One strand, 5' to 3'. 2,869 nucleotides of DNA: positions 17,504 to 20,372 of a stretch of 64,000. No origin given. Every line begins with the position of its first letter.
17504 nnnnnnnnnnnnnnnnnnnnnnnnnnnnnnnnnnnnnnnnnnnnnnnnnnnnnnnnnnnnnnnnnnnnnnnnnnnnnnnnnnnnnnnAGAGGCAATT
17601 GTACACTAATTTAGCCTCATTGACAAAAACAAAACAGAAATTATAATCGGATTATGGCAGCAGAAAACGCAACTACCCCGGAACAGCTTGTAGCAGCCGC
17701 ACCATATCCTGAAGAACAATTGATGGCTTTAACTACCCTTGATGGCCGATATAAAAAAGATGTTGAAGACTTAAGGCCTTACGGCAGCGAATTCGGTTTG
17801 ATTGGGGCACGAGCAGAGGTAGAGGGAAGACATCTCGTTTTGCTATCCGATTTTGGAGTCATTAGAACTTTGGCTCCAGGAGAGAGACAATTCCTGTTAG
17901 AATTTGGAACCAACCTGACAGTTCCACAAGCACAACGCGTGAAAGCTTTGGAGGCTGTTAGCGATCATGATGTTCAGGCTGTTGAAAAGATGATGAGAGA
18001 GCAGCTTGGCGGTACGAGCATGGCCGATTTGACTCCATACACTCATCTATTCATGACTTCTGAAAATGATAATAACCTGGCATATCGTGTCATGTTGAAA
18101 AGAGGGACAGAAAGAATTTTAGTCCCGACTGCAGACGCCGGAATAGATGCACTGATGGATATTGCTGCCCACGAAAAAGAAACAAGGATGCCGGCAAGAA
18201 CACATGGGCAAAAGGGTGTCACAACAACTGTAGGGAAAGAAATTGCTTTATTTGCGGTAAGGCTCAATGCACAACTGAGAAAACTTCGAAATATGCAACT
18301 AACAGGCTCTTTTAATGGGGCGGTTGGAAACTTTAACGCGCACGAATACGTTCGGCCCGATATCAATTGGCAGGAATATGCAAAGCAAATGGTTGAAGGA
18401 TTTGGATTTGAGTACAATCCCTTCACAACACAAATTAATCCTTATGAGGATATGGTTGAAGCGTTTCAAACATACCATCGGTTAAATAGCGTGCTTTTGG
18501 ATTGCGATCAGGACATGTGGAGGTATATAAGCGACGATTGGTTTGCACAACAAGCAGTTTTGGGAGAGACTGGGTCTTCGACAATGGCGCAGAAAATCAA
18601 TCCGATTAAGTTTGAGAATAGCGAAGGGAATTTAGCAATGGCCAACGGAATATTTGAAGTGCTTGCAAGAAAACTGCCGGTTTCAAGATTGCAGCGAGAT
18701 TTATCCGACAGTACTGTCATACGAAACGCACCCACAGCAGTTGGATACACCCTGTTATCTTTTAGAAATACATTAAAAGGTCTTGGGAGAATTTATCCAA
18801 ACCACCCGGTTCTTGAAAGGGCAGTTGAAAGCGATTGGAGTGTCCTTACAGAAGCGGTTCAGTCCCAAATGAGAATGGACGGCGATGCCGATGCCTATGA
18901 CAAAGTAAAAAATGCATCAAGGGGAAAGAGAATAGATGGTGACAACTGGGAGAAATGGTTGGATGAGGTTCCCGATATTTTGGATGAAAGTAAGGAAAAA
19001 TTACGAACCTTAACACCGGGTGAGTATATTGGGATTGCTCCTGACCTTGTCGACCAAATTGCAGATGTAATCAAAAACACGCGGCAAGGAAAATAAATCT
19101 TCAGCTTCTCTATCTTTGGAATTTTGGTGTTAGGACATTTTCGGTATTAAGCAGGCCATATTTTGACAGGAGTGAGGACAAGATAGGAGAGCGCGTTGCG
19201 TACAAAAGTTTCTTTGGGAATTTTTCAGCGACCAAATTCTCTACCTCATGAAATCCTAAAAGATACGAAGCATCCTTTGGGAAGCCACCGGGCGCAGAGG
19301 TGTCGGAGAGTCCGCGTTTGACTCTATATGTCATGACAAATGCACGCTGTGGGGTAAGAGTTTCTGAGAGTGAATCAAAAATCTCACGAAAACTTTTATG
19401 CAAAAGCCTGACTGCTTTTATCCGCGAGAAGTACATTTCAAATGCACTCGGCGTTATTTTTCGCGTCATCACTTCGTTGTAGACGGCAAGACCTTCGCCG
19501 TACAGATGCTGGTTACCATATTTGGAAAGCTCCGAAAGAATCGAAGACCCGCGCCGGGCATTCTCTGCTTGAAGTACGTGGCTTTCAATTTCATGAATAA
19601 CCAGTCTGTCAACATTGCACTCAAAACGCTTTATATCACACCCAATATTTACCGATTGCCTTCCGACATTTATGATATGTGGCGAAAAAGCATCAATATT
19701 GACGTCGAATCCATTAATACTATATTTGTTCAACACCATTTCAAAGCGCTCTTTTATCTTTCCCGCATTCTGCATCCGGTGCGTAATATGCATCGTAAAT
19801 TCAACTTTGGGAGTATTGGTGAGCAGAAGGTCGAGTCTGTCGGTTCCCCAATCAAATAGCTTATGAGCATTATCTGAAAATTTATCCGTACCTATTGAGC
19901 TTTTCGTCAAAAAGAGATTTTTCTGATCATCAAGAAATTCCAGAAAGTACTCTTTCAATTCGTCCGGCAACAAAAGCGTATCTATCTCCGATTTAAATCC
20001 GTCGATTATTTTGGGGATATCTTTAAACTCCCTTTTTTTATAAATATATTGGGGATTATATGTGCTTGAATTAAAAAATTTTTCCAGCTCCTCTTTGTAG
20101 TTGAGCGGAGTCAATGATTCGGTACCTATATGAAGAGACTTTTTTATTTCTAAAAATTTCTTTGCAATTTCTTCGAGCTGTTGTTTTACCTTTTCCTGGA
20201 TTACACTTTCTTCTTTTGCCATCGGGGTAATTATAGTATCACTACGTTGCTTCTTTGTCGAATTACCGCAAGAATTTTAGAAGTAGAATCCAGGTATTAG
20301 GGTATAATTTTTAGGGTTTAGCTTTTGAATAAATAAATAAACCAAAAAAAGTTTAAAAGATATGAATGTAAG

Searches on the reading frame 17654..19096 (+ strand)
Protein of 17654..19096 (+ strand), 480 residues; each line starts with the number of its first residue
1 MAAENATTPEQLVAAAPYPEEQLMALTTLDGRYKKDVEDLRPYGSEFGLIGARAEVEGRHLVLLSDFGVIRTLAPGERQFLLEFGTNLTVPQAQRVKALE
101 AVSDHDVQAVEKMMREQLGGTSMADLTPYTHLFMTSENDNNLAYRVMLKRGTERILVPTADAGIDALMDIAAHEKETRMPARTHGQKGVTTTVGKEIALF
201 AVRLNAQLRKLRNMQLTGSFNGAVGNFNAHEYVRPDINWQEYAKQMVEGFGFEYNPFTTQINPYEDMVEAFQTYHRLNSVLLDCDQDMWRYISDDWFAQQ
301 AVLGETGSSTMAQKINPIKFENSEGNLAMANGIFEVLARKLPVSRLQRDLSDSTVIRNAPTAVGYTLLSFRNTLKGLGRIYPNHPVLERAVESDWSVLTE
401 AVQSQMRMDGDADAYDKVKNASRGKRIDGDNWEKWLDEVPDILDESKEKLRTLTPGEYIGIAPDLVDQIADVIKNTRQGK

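Call 13: search_protein_families(library=pfam, proteins=[window:17654-19096:+], max_evalue=0.001)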
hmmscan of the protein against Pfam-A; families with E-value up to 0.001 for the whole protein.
window:17654-19096:+ (480 aa): 2 families
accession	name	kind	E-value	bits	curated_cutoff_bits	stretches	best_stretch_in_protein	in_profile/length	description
PF08328.16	ASL_C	-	9e-32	110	35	1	344-459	1-115/115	Adenylosuccinate lyase C-terminal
PF00206.25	Lyase_1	-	1.2e-26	94.4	27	1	96-326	69-306/312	Lyase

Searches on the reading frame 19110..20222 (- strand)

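Call 13: search_protein_families(library=pfam, proteins=[window:19110-20222:-], max_evalue=0.001)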
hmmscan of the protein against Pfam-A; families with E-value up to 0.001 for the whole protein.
window:19110-20222:- (370 aa): 1 family
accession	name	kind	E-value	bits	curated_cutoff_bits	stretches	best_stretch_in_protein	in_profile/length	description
PF08014.17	MATCAP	-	1e-23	84.4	27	1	54-337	9-306/365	Microtubule-associated tyrosine carboxypeptidase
